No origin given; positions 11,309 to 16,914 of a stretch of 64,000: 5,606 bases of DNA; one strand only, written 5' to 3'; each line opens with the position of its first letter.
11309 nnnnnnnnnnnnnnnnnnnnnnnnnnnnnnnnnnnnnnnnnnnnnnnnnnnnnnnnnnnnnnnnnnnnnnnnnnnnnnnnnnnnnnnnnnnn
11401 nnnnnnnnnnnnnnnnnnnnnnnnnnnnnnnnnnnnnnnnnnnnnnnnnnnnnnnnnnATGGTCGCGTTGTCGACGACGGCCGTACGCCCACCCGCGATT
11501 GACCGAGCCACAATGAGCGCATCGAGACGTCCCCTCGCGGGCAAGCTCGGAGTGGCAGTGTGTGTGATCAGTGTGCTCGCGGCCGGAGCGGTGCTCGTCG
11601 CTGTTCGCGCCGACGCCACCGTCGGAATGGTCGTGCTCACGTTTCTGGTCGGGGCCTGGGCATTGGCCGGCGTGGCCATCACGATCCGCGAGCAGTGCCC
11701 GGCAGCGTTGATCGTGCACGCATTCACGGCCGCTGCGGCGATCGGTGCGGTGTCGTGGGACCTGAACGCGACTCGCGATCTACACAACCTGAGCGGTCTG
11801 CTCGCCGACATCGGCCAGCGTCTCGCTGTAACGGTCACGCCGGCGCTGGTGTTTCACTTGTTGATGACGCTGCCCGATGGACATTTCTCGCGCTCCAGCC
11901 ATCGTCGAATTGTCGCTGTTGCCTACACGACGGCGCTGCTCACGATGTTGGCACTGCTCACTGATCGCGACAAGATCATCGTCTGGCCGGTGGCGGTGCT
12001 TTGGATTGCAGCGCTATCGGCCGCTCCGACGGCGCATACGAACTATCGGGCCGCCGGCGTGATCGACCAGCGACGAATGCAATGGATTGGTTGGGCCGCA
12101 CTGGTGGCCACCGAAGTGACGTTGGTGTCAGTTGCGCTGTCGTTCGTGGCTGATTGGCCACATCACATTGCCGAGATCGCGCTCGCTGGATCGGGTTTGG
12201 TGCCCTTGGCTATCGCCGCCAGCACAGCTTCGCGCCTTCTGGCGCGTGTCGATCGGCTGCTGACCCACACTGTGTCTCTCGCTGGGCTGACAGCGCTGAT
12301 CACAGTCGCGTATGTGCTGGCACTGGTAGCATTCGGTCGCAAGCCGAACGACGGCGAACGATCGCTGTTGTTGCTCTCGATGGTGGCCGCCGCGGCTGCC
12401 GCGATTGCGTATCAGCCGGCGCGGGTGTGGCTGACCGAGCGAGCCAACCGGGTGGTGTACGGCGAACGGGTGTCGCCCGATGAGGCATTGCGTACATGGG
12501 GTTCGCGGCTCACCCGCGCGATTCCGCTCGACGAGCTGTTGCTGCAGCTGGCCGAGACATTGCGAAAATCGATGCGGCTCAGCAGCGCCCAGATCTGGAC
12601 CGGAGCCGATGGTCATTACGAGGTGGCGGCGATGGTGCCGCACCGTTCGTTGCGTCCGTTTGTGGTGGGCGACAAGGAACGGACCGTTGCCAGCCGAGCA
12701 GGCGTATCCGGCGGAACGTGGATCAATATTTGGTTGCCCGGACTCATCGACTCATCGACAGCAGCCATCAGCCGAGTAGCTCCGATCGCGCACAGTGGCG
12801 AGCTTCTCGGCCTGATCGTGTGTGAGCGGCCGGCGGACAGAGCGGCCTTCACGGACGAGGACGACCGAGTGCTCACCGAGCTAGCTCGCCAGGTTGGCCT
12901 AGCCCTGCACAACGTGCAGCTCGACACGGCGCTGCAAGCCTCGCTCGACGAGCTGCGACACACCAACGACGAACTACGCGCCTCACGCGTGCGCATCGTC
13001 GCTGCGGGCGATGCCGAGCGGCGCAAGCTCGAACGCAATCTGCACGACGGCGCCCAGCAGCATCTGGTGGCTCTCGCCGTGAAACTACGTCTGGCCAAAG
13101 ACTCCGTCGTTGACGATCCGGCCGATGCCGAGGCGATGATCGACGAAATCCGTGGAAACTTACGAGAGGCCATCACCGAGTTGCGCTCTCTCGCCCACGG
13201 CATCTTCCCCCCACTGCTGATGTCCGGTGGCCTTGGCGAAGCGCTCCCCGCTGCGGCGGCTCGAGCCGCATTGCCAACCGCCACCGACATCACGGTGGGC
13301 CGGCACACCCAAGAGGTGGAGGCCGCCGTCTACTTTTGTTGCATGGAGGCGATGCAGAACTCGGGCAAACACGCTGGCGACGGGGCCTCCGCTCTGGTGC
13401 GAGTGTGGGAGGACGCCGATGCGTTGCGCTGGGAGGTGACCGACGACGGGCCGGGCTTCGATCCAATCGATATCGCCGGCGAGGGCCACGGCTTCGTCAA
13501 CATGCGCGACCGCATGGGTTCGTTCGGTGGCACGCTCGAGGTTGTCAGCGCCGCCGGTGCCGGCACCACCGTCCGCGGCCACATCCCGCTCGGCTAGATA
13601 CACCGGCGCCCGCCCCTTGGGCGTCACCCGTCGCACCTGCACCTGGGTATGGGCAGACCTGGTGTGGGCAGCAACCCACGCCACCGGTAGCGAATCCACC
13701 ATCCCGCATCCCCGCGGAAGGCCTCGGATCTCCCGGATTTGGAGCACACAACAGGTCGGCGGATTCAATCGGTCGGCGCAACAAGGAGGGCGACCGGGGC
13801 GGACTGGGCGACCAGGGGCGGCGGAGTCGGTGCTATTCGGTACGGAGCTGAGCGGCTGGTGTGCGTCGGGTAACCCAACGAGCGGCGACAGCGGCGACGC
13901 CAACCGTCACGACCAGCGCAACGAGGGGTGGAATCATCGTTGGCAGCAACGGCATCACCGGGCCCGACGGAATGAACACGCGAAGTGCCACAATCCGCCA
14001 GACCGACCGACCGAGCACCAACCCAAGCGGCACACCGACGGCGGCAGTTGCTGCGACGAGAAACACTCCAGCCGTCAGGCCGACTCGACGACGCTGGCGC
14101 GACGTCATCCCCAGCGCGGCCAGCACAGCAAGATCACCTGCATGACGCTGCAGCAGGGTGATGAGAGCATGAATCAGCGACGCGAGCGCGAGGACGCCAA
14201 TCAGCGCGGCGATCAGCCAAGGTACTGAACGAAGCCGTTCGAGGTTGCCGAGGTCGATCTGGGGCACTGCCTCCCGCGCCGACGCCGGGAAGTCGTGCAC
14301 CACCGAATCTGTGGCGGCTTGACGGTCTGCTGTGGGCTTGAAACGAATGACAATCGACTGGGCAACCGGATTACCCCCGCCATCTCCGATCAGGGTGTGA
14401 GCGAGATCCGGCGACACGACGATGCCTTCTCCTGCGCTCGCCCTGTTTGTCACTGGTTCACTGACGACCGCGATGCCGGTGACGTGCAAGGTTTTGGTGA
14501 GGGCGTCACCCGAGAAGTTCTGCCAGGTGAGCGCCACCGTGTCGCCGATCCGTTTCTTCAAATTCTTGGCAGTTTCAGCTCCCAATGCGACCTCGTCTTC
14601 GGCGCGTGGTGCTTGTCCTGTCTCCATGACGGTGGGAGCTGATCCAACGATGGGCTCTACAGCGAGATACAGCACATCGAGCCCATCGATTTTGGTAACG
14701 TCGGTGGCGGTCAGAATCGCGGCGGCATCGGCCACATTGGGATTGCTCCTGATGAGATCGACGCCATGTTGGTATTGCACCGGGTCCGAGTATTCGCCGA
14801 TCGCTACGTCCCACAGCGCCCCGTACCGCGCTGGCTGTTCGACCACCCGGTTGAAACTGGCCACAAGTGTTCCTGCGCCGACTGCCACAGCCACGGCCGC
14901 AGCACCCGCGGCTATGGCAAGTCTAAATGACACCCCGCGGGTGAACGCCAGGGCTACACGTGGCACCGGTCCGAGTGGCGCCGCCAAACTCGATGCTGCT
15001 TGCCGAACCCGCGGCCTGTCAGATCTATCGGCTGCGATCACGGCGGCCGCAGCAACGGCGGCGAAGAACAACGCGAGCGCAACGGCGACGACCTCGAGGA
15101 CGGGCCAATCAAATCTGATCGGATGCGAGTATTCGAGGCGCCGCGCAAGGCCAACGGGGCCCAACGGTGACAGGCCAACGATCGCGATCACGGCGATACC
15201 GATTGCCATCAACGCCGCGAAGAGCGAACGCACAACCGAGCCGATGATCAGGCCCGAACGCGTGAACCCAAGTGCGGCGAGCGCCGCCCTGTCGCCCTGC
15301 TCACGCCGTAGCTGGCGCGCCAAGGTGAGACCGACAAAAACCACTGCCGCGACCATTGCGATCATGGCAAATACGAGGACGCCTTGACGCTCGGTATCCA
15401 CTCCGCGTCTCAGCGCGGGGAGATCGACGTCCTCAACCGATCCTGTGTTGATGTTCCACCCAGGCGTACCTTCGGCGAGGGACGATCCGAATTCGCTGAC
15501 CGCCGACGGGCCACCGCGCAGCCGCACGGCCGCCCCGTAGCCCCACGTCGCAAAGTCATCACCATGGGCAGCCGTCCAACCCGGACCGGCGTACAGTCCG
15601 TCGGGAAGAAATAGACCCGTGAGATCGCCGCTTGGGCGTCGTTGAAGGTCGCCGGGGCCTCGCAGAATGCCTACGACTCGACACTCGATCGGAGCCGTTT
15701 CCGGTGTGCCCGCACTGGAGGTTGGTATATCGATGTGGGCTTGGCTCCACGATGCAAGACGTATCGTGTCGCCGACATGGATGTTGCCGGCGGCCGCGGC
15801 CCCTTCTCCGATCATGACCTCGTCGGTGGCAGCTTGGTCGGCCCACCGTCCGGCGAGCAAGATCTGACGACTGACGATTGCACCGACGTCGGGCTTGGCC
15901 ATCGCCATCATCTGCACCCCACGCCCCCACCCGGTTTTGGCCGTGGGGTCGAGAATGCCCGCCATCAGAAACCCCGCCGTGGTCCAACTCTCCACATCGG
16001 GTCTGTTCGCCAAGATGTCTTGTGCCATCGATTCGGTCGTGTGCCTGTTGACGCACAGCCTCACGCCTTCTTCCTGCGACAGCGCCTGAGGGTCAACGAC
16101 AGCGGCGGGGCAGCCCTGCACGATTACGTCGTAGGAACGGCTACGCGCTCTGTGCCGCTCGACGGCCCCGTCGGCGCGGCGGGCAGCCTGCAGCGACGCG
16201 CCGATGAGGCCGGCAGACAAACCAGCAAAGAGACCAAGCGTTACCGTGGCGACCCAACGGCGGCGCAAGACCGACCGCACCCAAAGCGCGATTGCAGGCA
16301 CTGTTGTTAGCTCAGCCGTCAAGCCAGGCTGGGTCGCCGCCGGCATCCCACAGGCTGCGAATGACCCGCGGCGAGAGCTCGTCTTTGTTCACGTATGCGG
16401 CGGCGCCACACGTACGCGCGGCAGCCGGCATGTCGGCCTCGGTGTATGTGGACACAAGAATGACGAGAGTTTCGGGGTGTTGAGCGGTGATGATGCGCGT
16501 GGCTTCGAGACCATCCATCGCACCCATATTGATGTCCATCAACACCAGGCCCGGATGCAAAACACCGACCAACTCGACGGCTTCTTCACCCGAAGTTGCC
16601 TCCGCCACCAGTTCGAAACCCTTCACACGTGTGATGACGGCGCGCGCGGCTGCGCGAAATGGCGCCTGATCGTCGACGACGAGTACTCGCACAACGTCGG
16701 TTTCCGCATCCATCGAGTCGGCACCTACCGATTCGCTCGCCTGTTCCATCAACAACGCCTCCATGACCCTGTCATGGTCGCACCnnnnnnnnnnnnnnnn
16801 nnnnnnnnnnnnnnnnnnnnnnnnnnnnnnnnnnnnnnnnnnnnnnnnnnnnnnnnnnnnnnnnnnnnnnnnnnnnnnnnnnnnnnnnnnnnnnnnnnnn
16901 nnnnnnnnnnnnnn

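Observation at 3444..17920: FtsX/MacB permease cluster wired to a branched two-component system, a receiver-cyclase and a neighbouring cNMP receptor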

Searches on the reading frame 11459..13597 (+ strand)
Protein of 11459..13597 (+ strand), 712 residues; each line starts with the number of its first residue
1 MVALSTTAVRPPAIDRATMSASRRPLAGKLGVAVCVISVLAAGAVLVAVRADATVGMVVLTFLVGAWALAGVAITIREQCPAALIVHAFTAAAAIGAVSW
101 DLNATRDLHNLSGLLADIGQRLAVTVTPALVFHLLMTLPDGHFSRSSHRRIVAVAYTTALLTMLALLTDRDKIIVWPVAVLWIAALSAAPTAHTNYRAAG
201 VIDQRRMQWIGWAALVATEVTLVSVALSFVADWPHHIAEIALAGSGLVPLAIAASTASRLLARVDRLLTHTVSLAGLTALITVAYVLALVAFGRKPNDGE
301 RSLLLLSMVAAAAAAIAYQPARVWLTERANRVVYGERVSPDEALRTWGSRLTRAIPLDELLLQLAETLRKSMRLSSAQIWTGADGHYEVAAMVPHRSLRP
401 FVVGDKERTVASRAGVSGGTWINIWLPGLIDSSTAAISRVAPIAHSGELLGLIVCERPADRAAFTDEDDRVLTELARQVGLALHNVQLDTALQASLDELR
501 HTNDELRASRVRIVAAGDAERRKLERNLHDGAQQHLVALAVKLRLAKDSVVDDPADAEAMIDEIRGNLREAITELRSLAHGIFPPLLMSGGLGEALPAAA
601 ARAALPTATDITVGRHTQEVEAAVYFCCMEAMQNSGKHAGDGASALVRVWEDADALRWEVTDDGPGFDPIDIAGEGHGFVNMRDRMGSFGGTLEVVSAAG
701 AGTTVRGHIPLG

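Call 3: search_protein_families(library=pfam, proteins=[window:11459-13597:+], max_evalue=0.01)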
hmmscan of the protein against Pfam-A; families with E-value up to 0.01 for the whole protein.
window:11459-13597:+ (712 aa): 6 families
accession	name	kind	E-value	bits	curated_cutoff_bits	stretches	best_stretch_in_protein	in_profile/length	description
PF07730.19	HisKA_3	-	7.1e-15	55.8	24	1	520-585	1-66/68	Histidine kinase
PF02518.31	HATPase_c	-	1.8e-10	41.7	26.4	1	623-711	5-109/111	Histidine kinase-, DNA gyrase B-, and HSP90-like ATPase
PF01590.32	GAF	-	5.2e-07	30.7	22.4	1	440-483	92-133/133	GAF domain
PF13581.12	HATPase_c_2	-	8.9e-05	22.9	27.4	1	615-677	23-89/127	Histidine kinase-like ATPase domain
PF13185.12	GAF_2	-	0.00017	22.2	28.6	1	441-484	94-136/136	GAF domain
PF13492.12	GAF_3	-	0.00018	22.3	27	1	435-485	80-129/129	GAF domain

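Call 6: search_protein_families(library=ncbifam, proteins=[window:11513-13597:+], max_evalue=0.001)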
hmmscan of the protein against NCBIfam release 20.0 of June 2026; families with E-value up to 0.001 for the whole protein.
window:11513-13597:+ (694 aa): 7 families
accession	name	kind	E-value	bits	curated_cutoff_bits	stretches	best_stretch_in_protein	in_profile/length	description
NF052443.1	SensHisKinMctS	equivalog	3.1e-32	111.5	700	1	471-692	219-447/457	two-component system sensor histidine kinase MctS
NF047786.1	his_kin_MadS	equivalog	6.8e-13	48.5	500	1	423-692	133-434/434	MadS family sensor histidine kinase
NF008184.0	PRK10935.1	equivalog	1.2e-11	43.9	553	1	502-688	363-554/565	nitrate/nitrite two-component system sensor histidine kinase NarQ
NF047322.1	HK_morpho_MacS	equivalog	8.1e-11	41.7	300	1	490-691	170-366/367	MacS family sensor histidine kinase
NF052531.1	Strep_LiaS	equivalog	1.2e-10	41.2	450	1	469-693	102-327/328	envelope stress sensor histidine kinase LiaS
NF008649.0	PRK11644.1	equivalog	5.1e-10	38.7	408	1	469-687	273-492/499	signal transduction histidine-protein kinase/phosphatase UhpB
NF007896.0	PRK10600.1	equivalog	4.1e-09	35.6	578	1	502-688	390-580/598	nitrate/nitrite two-component system sensor histidine kinase NarX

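Call 58: search_protein_families(library=padloc, proteins=[window:11513-13597:+], max_evalue=0.001)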
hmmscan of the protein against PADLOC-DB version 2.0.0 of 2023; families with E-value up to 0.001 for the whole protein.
window:11513-13597:+ (694 aa): 0 families

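Call 63: search_solved_structures(query=window:11513-13597:+, max_evalue=0.001)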
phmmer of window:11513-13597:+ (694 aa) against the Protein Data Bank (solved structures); distinct sequences matched with E-value up to 0.001: 8.
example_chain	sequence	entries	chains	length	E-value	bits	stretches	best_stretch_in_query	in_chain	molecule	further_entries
7ssj_A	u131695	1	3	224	8.6e-07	31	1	483-685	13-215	Sensor histidine kinase DesK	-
3gig_A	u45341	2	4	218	1.4e-06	30.3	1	491-685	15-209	Sensor histidine kinase desK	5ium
4gt8_A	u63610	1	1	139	2.3e-06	29.6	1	600-693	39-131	Sensor protein vraS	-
3ehf_A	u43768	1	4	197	3.4e-06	29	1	502-685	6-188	Sensor kinase (YocF protein)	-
3gie_A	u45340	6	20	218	1.8e-05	26.7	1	491-685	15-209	Sensor histidine kinase desK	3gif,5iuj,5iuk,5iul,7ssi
3ehh_A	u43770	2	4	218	4.6e-05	25.3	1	491-685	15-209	Sensor kinase (YocF protein)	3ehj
3zxo_A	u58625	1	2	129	0.00015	23.6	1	610-693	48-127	REDOX SENSOR HISTIDINE KINASE RESPONSE REGULATOR DEVS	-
8sbm_A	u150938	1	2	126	0.00017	23.4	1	610-693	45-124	GAF domain-containing protein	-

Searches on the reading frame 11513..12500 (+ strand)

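Call 67: search_protein_families(library=pfam, proteins=[window:11513-12500:+], max_evalue=10)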
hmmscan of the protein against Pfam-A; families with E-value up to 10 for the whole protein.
window:11513-12500:+ (329 aa): 1 family
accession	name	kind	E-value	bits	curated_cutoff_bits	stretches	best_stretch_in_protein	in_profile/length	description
PF06393.16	BID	-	0.054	13.5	25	1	91-150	83-142/191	BH3 interacting domain (BID)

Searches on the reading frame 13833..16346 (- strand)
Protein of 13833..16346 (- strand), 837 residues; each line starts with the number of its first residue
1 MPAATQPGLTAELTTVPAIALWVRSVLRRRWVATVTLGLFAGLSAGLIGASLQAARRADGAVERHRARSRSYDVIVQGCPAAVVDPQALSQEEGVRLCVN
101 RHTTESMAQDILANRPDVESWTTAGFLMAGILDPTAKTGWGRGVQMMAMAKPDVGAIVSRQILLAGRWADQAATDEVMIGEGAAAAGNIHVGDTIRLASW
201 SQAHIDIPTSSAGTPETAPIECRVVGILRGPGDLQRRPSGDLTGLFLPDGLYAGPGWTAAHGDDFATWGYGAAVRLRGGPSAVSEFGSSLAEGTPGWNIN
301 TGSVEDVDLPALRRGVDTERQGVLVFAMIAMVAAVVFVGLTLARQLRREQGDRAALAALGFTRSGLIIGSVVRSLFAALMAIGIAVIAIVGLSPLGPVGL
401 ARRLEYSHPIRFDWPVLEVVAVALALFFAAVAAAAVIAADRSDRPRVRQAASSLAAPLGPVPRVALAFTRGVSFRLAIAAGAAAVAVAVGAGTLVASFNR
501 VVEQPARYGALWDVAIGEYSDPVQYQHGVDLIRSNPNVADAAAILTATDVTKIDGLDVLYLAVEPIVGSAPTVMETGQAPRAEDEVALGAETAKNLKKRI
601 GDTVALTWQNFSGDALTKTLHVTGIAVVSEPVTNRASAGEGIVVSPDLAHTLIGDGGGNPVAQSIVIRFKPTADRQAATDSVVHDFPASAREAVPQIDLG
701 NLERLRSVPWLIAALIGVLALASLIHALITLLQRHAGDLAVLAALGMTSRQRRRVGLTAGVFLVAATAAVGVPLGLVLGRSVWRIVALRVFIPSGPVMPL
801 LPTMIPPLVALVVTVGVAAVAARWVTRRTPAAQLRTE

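Call 3: search_protein_families(library=pfam, proteins=[window:13833-16346:-], max_evalue=0.01)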
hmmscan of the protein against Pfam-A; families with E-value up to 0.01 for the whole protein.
window:13833-16346:- (837 aa): 2 families
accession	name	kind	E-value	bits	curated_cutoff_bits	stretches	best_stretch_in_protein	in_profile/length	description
PF12704.14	MacB_PCD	-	6.1e-11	43.4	27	2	476-682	3-204/207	MacB-like periplasmic core domain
PF02687.27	FtsX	-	1.7e-07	31.8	25.5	2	711-824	2-114/120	FtsX-like permease C-terminal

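Call 6: search_protein_families(library=ncbifam, proteins=[window:13833-16346:-], max_evalue=0.001)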
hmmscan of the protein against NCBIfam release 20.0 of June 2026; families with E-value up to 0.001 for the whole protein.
window:13833-16346:- (837 aa): 1 family
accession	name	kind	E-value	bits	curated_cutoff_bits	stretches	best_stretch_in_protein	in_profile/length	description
TIGR02212.1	lolCE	equivalog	9.1e-08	31.4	362.45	1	705-786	265-346/411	lipoprotein-releasing ABC transporter permease subunit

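Call 58: search_protein_families(library=padloc, proteins=[window:13833-16346:-], max_evalue=0.001)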
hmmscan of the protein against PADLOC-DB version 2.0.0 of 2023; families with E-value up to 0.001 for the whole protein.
window:13833-16346:- (837 aa): 0 families

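Call 62: search_solved_structures(query=window:13833-16346:-, max_evalue=1)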
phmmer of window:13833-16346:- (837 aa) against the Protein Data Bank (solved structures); distinct sequences matched with E-value up to 1: 1.
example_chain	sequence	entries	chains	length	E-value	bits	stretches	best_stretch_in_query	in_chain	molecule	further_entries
7arh_C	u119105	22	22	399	0.91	11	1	708-829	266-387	Lipoprotein-releasing ABC transporter permease subunit LolC | Lipo-releasing system transmembrane protein lolC | Lipoprotein-releasing system transmembrane prot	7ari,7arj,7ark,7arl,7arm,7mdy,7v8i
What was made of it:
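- On Bce-like (BceRS-BceAB) modules: No sequence match to any solved BceB; the best PDB hit is LolC at E = 0.91 (call 62).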

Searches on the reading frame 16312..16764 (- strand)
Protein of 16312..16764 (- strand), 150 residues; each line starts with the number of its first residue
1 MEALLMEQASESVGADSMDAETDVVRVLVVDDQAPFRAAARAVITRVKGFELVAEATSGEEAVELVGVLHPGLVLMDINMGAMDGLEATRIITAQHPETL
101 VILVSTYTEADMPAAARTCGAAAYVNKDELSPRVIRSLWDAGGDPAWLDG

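Call 3: search_protein_families(library=pfam, proteins=[window:16312-16764:-], max_evalue=0.01)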
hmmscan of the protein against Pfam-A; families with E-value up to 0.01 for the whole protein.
window:16312-16764:- (150 aa): 1 family
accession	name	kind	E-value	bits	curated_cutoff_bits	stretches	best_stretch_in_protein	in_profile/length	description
PF00072.30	Response_reg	-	3.7e-22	79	30.2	1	27-129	1-101/111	Response regulator receiver domain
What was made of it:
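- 16312..16764 (-): Stand-alone receiver protein. Response_reg 3.7e-22 (call 3).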

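Call 6: search_protein_families(library=ncbifam, proteins=[window:16312-16764:-], max_evalue=0.001)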
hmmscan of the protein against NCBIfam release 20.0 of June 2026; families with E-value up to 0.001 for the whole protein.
window:16312-16764:- (150 aa): 69 families (the best 25 are shown)
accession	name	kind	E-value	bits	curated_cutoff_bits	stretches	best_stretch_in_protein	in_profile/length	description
NF007018.1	PRK09483.1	equivalog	6.9e-23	81.4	280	1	25-137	2-114/217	UvrY/SirA/GacA family response regulator transcription factor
NF001965.0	PRK00742.1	subfamily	9.3e-22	77.7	293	1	24-130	3-110/357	chemotaxis-specific protein-glutamate methyltransferase CheB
NF007935.0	PRK10651.1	equivalog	1.6e-17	63.4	250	1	21-138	3-120/216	two-component system response regulator NarL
NF009206.0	PRK12555.1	subfamily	2e-17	63.2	342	1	25-129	1-106/340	chemotaxis-specific protein-glutamate methyltransferase CheB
NF008469.0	PRK11361.1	equivalog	3.9e-17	62.1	714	1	24-127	4-105/461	acetoacetate metabolism transcriptional regulator AtoC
NF052445.1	RespRegMctR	equivalog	1e-16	61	300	1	25-135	2-112/205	two-component system response regulator MctR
NF041367.1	CheY_Halo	equivalog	1.1e-16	61.3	200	1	27-138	1-110/114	chemotaxis protein CheY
NF047785.1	respo_reg_MadR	equivalog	2.3e-16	59.8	300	1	25-138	1-117/209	MadR family response regulator transcription factor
NF007708.0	PRK10403.1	equivalog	8.6e-13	48.2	343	1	21-130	3-112/215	nitrate/nitrite response regulator protein NarP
NF041945.1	LuxN_Vibrio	equivalog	2.6e-11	42.4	1550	1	10-106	706-800/839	quorum-sensing autoinducer 1 sensor kinase/phosphatase LuxN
NF011896.0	PRK15369.1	equivalog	5.3e-11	42.5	242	1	25-128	4-107/211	two component system response regulator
NF007901.0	PRK10610.1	equivalog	2.6e-10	40.5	189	1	25-127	6-109/129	chemotaxis response regulator CheY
NF008677.0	PRK11697.1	equivalog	4.6e-10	39.3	246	1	25-109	2-85/238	two-component system response regulator BtsR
NF040534.1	resp_reg_YycF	equivalog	6.4e-10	38.7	340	1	26-128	2-101/231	response regulator YycF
NF007969.0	PRK10693.1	equivalog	6.7e-10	38.5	329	1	26-111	9-93/337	two-component system response regulator RssB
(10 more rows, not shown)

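Call 58: search_protein_families(library=padloc, proteins=[window:16312-16764:-], max_evalue=0.001)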
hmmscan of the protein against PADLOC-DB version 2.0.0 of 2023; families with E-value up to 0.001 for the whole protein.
window:16312-16764:- (150 aa): 0 families
